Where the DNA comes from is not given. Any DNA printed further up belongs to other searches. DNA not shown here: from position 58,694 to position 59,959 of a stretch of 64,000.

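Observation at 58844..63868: DSF-type signalling locus with its own ACP and ketosynthase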

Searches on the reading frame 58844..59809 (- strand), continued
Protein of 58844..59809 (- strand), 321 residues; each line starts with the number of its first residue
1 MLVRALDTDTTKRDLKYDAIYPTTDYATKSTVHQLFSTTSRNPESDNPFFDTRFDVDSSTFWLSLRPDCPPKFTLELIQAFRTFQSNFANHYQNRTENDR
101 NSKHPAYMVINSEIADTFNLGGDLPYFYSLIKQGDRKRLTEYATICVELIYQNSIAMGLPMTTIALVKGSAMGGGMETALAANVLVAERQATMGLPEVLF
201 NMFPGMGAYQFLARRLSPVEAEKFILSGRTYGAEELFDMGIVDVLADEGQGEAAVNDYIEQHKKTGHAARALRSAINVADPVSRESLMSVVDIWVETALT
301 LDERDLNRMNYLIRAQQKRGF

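Call 15: find_related_loci(query=A1, collection=genome_contigs, flank=8000)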
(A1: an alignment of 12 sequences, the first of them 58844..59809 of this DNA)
Query A1 (321 aa) in genome_contigs; peptide patterns used: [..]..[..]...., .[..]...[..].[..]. (x = any residue, [..] = any of these).
600 stretches matched a pattern (row limit reached: there are more); 569 encode a relative of the query (tblastn E <= 1e-3); the best 80 are kept; 80 distinct loci.
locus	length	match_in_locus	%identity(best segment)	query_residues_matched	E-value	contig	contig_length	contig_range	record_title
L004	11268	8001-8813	50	47-318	3e-81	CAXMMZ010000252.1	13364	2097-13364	MAG: Arenicellales bacterium isolate 07C-BC-St02_bin.14.orig genome assembly, contig: k141_4180991, whole genome shotgun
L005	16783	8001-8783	47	54-319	5e-80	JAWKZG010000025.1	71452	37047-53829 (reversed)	MAG: Gammaproteobacteria bacterium isolate AC2.22 AC2.22.fa-25, whole genome shotgun sequence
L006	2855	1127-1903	48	59-318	2e-79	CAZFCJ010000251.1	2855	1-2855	MAG TPA_asm: uncultured Anaerolineaceae bacterium isolate SRP304980_co2_62 genome assembly, contig: NODE_55446_length_28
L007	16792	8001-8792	46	54-319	2e-77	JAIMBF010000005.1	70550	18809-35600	MAG: Terriglobia bacterium isolate HOT.MB2.42 NODE_372_length_70550_cov_666.804152, whole genome shotgun sequence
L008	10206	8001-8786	44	50-316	8e-77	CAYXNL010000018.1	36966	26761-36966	MAG TPA_asm: uncultured Thiotrichaceae bacterium isolate SRP128015_co4_30 genome assembly, contig: NODE_221_length_36966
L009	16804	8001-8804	45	50-319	6e-76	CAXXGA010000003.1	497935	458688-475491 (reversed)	MAG: Breoghania sp. isolate c25fde7c-5ef0-4a0e-b70d-964709d767e8 genome assembly, contig: contig_3, whole genome shotgun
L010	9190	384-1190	46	50-319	1e-75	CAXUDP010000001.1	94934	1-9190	MAG TPA_asm: uncultured Acetobacteraceae bacterium isolate private_T1914_metawrap_bin.3 genome assembly, contig: private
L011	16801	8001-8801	44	51-319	3e-75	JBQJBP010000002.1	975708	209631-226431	Rhodovibrionaceae bacterium A322 Scaffold2, whole genome shotgun sequence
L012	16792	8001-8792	47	54-319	6e-75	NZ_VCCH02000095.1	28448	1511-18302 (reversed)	Mycobacterium sp. KBS0706 95, whole genome shotgun sequence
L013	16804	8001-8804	45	50-318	5e-75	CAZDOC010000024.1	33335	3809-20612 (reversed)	MAG TPA_asm: uncultured Gammaproteobacteria bacterium isolate SRP216583_co2_167 genome assembly, contig: NODE_718_length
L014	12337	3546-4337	46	54-319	5e-75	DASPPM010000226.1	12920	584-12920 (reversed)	MAG TPA_asm: Alphaproteobacteria bacterium isolate SMAG_U12173 k141_1746328, whole genome shotgun sequence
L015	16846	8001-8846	44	43-319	5e-75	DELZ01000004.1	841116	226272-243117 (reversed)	MAG TPA_asm: Sphingomonadales bacterium UBA2683 UBA2683_contig_75, whole genome shotgun sequence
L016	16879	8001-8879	44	30-319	4e-75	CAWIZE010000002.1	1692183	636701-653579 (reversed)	MAG: uncultured proteobacterium isolate MFD05512.bin.1.215 genome assembly, contig: contig_13388, whole genome shotgun s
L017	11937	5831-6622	45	54-319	1e-74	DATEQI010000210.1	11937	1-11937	MAG TPA_asm: Alphaproteobacteria bacterium isolate SMAG_U9043 k141_35487, whole genome shotgun sequence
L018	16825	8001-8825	44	43-318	3e-74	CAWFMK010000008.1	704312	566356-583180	MAG: uncultured beta proteobacterium isolate MFD06526.bin.2.113 genome assembly, contig: contig_8404, whole genome shotg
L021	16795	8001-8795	41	50-316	3e-74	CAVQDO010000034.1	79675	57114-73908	MAG: uncultured Gammaproteobacteria bacterium isolate MFD03551.bin.1.130 genome assembly, contig: contig_81885, whole ge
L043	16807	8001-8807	45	50-319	3e-71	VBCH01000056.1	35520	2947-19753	MAG: Betaproteobacteria bacterium isolate BP_12 14_0929_12_40cm_scaffold_2013_e:498, whole genome shotgun sequence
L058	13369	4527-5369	42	40-319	2e-70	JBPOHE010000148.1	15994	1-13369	MAG: Pseudomonadota bacterium isolate MAG_190 c_000000104849, whole genome shotgun sequence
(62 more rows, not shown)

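Call 20: search_protein_families(library=pfam, proteins=[L021:5131-6189:-, L021:3068-5134:+, L021:7426-7653:-, L008:4739-5809:-, L008:2231-4522:-, L043:10351-10614:-, L043:7686-8858:-, L058:8360-8611:+, L004:7414-7674:-, L004:4244-6826:-], max_evalue=0.001)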
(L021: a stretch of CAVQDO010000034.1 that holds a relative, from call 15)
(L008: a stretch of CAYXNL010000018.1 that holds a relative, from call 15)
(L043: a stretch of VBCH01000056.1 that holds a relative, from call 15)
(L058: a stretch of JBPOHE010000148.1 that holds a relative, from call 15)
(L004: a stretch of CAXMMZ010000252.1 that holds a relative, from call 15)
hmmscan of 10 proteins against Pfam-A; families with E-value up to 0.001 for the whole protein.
L021:5131-6189:- (352 aa): 9 families
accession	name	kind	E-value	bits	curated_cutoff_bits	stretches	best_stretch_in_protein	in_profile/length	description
PF02353.26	CMAS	-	5.6e-30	105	27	1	64-337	6-266/273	Mycolic acid cyclopropane synthetase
PF08242.18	Methyltransf_12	-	4.4e-15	56.6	30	1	133-234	1-97/98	Methyltransferase domain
PF08241.18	Methyltransf_11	-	6.2e-14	52.8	21.2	1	133-236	1-94/95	Methyltransferase domain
PF13649.12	Methyltransf_25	-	1.7e-13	51.5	27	1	132-233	1-97/97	Methyltransferase domain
PF13489.12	Methyltransf_23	-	2.6e-13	50.5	27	1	115-242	7-121/164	Methyltransferase domain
PF13847.12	Methyltransf_31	-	4.1e-13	49.7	27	1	127-243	2-115/145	Methyltransferase domain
PF01209.24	Ubie_methyltran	-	4.5e-07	29.9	20.1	1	94-236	13-150/233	ubiE/COQ5 methyltransferase family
PF01728.25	FtsJ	-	1.1e-05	25.9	24.1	1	117-236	9-136/181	FtsJ-like methyltransferase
PF05175.20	MTS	-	0.00028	21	23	1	118-161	21-66/170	Methyltransferase small domain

L021:3068-5134:+ (688 aa): 2 families
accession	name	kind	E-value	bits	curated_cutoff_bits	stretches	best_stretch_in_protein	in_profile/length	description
PF00563.25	EAL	-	1.2e-69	234.7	31.3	1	437-669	2-236/236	EAL domain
PF00990.26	GGDEF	-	1.8e-47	161.5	23.8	1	260-417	1-161/161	Diguanylate cyclase, GGDEF domain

L021:7426-7653:- (75 aa): 1 family
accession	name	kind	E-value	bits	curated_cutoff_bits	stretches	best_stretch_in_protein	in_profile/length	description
PF00550.31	PP-binding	-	1.1e-11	45.3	20.8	1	4-66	1-63/67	Phosphopantetheine attachment site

L008:4739-5809:- (356 aa): 9 families
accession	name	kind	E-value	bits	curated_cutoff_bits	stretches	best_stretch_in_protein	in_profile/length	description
PF02353.26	CMAS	-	6.1e-35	121.3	27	1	68-340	6-265/273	Mycolic acid cyclopropane synthetase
PF13847.12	Methyltransf_31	-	2.2e-16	60.3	27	1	130-261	2-129/145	Methyltransferase domain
PF08242.18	Methyltransf_12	-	7.1e-16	59.2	30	1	136-238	1-97/98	Methyltransferase domain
PF13649.12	Methyltransf_25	-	3.3e-15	57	27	1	135-237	1-97/97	Methyltransferase domain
PF08241.18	Methyltransf_11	-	1.4e-14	54.9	21.2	1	136-240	1-94/95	Methyltransferase domain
PF13489.12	Methyltransf_23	-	3.6e-12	46.8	27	1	124-273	13-134/164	Methyltransferase domain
PF01728.25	FtsJ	-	3.2e-06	27.6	24.1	1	120-173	9-59/181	FtsJ-like methyltransferase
PF05175.20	MTS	-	7.6e-05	22.9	23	1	122-175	22-75/170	Methyltransferase small domain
PF01209.24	Ubie_methyltran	-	0.00094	19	20.1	0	103-240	19-150/233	ubiE/COQ5 methyltransferase family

L008:2231-4522:- (763 aa): 3 families
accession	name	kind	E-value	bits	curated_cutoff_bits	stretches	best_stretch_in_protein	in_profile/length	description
PF01515.24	PTA_PTB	-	9.9e-90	301.6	24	1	433-752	2-318/319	Phosphate acetyl/butaryl transferase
PF00390.24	malic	-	9.7e-30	104.2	23.1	1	23-155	2-182/182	Malic enzyme, N-terminal domain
PF03949.21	Malic_M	-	3.7e-19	69.5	23.5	1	169-364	3-231/258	Malic enzyme, NAD binding domain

L043:10351-10614:- (87 aa): 1 family
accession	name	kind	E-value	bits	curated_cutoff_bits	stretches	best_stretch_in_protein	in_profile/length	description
PF00550.31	PP-binding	-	4.2e-08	33.8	20.8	1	16-75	7-65/67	Phosphopantetheine attachment site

L043:7686-8858:- (390 aa): 0 families

L058:8360-8611:+ (83 aa): 1 family
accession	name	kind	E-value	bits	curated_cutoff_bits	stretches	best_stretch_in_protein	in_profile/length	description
PF00550.31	PP-binding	-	3.4e-12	46.9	20.8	1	7-71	1-65/67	Phosphopantetheine attachment site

L004:7414-7674:- (86 aa): 1 family
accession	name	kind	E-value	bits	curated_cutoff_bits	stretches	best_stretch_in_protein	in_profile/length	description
PF00550.31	PP-binding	-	6.7e-09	36.3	20.8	1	10-77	1-67/67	Phosphopantetheine attachment site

L004:4244-6826:- (860 aa): 4 families
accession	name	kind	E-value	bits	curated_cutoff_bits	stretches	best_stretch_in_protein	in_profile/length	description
PF02518.31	HATPase_c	-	1.9e-29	102.8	26.4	1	310-425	1-110/111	Histidine kinase-, DNA gyrase B-, and HSP90-like ATPase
PF00072.30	Response_reg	-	2.6e-27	95.6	30.2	1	595-707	1-110/111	Response regulator receiver domain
PF00512.31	HisKA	-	3.4e-22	78.7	26.9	1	198-261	1-64/66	His Kinase A (phospho-acceptor) domain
PF01627.28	Hpt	-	7.1e-09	36.2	24.6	1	763-816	1-54/84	Hpt domain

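Call 25: find_encoding_contigs(protein=P0046, flank=8000, max_places=1)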
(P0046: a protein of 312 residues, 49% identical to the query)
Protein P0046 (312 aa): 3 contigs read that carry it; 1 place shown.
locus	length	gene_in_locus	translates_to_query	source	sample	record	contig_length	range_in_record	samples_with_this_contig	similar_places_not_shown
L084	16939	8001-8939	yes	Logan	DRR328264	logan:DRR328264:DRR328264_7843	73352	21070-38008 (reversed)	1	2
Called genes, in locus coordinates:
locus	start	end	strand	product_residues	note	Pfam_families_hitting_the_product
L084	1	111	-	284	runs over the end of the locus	PF02569:Pantoate_ligase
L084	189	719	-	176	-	PF21711:DCTN5 (weak), PF00132:Hexapep (weak)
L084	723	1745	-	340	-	PF08496:Peptidase_S49_N, PF25145:NfeD1b_N (weak), PF01343:Peptidase_S49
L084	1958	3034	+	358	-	PF01306:LacY_symp (faint), PF03825:Nuc_H_symport, PF07690:MFS_1, PF12832:MFS_1_like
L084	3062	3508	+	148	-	-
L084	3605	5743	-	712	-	PF00512:HisKA, PF02518:HATPase_c, PF00072:Response_reg, PF01627:Hpt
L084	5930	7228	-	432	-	PF00109:ketoacyl-synt, PF02801:Ketoacyl-synt_C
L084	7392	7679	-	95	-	PF00550:PP-binding (weak)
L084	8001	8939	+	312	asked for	PF00378:ECH_1, PF16113:ECH_2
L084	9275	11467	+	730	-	PF00072:Response_reg, PF08447:PAS_3 (faint), PF00989:PAS, PF08448:PAS_4, PF13426:PAS_9, PF00990:GGDEF, PF00563:EAL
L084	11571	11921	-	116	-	PF00856:SET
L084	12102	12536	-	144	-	-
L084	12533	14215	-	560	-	PF00749:tRNA-synt_1c, PF03950:tRNA-synt_1c_C, PF20974:tRNA-synt_1c_C2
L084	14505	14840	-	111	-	PF13442:Cytochrome_CBB3 (weak), PF00034:Cytochrom_C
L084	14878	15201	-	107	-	PF00034:Cytochrom_C (weak)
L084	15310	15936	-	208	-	PF05724:TPMT, PF05175:MTS (weak), PF13649:Methyltransf_25, PF13847:Methyltransf_31 (weak), PF08241:Methyltransf_11, PF08242:Methyltransf_12, PF13489:Methyltransf_23 (weak)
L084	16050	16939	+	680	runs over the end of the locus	PF00009:GTP_EFTU, PF22042:EF-G_D2, PF14492:EFG_III, PF03764:EFG_IV, PF00679:EFG_C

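Call 26: find_encoding_contigs(protein=P0037, flank=8000, max_places=1)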
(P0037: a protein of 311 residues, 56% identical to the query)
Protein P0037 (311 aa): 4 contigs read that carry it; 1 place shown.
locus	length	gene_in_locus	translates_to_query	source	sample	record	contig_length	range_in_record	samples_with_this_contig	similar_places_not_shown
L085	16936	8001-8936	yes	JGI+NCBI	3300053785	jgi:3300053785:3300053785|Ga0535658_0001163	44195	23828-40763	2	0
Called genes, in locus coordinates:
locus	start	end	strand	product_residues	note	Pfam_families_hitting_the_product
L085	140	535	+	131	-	PF07681:DoxX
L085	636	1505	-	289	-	PF02569:Pantoate_ligase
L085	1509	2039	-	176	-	PF25084:LbH_EIF2B (faint), PF25087:GMPPB_C (faint), PF00132:Hexapep (weak)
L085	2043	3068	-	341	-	PF08496:Peptidase_S49_N, PF01972:SDH_protease (weak), PF25145:NfeD1b_N (weak), PF01343:Peptidase_S49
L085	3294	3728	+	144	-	-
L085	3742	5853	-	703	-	PF00512:HisKA, PF02518:HATPase_c, PF00072:Response_reg, PF01627:Hpt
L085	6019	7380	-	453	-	PF00109:ketoacyl-synt, PF02801:Ketoacyl-synt_C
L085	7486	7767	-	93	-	PF00550:PP-binding (weak)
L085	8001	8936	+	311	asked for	PF00378:ECH_1, PF16113:ECH_2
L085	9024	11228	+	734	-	PF00072:Response_reg, PF08448:PAS_4 (faint), PF00990:GGDEF, PF00563:EAL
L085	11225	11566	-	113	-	PF00856:SET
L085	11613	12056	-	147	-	-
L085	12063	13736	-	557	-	PF00749:tRNA-synt_1c, PF03950:tRNA-synt_1c_C, PF20974:tRNA-synt_1c_C2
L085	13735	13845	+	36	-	-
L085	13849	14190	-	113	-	PF00034:Cytochrom_C (weak)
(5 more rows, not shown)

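Call 27: find_encoding_contigs(protein=P0107, flank=8000, max_places=1)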
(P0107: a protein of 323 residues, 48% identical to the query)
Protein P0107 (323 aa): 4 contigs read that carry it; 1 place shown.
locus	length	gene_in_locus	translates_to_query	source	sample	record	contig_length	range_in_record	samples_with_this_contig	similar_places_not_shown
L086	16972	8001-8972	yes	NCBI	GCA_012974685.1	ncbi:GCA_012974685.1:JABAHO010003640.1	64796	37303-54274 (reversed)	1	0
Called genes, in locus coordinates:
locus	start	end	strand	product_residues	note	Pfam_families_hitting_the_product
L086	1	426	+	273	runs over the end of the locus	PF14805:THDPS_N_2, PF25084:LbH_EIF2B (faint), PF00132:Hexapep (weak), PF14602:Hexapep_2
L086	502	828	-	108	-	PF00216:Bac_DNA_binding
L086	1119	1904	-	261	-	PF00072:Response_reg, PF00486:Trans_reg_C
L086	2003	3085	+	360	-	PF02518:HATPase_c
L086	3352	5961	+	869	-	PF00512:HisKA, PF02518:HATPase_c, PF00072:Response_reg, PF01627:Hpt (weak)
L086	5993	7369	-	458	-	PF00109:ketoacyl-synt, PF02801:Ketoacyl-synt_C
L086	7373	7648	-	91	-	PF00550:PP-binding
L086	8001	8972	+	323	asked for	PF00378:ECH_1, PF16113:ECH_2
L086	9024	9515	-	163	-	PF03734:YkuD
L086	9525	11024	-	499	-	PF00496:SBP_bac_5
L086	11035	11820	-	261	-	PF01261:AP_endonuc_2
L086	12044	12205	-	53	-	-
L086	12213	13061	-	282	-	PF01425:Amidase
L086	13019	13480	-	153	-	-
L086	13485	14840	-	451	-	PF06808:DctM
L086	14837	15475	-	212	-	PF04290:DctQ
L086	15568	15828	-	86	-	-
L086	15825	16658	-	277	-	-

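Call 28: find_encoding_contigs(protein=P0108, flank=8000, max_places=1)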
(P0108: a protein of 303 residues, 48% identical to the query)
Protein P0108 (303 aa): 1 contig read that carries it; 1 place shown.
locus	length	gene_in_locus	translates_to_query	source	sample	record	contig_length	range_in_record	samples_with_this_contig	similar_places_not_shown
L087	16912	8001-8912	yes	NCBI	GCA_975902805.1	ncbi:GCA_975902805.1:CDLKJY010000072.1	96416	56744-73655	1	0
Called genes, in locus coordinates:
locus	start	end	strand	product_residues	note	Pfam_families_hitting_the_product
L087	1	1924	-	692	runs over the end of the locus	PF17201:Cache_3-Cache_2, PF17202:sCache_3_3, PF00672:HAMP, PF00512:HisKA, PF02518:HATPase_c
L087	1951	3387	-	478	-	PF00072:Response_reg, PF00158:Sigma54_activat, PF14532:Sigma54_activ_2, PF00004:AAA (weak), PF07728:AAA_5, PF25601:AAA_lid_14, PF02954:HTH_8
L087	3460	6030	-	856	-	PF00512:HisKA, PF02518:HATPase_c, PF23198:PDE8A_N (faint), PF00072:Response_reg, PF01627:Hpt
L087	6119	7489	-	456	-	PF00109:ketoacyl-synt, PF02801:Ketoacyl-synt_C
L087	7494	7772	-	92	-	PF00550:PP-binding (weak)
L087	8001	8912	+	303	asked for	PF16113:ECH_2, PF00378:ECH_1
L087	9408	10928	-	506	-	PF04055:Radical_SAM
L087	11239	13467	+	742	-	PF00072:Response_reg, PF00989:PAS, PF08448:PAS_4, PF13426:PAS_9, PF08447:PAS_3 (weak), PF00990:GGDEF, PF00563:EAL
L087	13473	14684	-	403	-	-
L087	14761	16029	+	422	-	PF03453:MoeA_N, PF00994:MoCF_biosynth, PF03454:MoeA_C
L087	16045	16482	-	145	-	PF02391:MoaE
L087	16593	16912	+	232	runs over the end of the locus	PF00528:BPD_transp_1 (weak)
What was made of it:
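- L084-L087 (45-56%) carry ACP and KS plus the kinase (calls 25-28).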
